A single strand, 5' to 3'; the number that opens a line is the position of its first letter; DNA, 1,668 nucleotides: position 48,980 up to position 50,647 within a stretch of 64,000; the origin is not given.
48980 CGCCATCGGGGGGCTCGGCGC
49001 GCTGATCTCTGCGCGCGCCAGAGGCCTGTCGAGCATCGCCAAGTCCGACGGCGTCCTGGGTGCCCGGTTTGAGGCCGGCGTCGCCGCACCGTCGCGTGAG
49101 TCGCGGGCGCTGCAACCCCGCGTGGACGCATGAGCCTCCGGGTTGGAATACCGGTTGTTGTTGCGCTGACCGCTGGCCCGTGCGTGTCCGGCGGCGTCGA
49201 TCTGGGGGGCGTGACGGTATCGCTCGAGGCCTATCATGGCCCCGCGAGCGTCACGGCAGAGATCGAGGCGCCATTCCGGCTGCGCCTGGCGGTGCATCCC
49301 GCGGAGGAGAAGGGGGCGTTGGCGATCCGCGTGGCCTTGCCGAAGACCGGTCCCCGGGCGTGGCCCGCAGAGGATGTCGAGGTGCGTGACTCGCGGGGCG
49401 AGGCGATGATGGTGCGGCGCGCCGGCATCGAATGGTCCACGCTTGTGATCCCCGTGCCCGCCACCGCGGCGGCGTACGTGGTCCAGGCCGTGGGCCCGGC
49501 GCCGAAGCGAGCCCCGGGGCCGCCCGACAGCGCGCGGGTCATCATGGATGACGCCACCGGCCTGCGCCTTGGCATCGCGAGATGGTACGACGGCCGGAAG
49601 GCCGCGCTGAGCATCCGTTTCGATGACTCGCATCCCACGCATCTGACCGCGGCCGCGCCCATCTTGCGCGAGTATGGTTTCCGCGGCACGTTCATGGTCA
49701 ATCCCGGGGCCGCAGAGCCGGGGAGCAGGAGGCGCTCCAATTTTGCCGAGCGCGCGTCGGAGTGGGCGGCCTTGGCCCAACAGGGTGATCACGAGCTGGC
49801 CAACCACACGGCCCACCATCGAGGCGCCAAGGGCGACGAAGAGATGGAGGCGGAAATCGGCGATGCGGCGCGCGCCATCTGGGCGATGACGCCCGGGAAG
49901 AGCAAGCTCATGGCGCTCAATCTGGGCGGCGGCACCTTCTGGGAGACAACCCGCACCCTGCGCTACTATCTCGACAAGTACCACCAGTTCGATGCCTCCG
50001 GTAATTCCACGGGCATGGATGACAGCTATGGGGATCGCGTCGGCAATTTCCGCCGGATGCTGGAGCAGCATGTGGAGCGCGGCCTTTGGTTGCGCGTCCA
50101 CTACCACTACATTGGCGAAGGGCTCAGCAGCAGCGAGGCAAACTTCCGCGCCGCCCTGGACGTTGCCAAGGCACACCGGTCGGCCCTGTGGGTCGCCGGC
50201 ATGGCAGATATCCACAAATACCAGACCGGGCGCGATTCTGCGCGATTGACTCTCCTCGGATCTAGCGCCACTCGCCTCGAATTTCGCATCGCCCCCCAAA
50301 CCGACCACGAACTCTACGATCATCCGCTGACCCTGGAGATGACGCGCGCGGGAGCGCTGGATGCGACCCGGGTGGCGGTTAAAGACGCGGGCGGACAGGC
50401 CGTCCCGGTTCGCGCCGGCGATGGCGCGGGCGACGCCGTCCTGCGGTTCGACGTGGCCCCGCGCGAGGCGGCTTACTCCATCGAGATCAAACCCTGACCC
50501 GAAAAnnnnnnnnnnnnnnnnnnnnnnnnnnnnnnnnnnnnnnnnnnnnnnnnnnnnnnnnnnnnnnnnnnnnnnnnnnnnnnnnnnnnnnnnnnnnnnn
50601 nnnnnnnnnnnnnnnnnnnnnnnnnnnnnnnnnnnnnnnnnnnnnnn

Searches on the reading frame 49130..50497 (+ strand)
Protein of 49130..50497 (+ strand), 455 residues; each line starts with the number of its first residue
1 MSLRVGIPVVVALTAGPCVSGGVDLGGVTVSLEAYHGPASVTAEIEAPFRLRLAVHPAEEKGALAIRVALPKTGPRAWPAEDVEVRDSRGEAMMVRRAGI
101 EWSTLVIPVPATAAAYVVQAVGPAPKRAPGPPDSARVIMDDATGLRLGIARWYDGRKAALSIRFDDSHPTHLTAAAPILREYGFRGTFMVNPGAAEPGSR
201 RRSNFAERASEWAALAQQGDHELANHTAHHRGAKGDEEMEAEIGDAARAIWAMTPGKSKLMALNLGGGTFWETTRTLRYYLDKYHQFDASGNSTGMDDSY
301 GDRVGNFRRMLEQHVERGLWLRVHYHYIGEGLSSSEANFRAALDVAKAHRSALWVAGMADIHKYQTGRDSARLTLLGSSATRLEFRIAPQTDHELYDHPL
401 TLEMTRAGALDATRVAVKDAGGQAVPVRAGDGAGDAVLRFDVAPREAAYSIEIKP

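Call 75: search_protein_families(library=pfam, proteins=[window:49130-50497:+], max_evalue=0.001)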
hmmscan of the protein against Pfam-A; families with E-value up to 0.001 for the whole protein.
window:49130-50497:+ (455 aa): 1 family
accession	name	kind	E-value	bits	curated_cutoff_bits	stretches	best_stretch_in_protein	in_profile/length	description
PF01522.26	Polysacc_deac_1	-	1.4e-10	41.6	23.1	1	156-263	5-103/124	Polysaccharide deacetylase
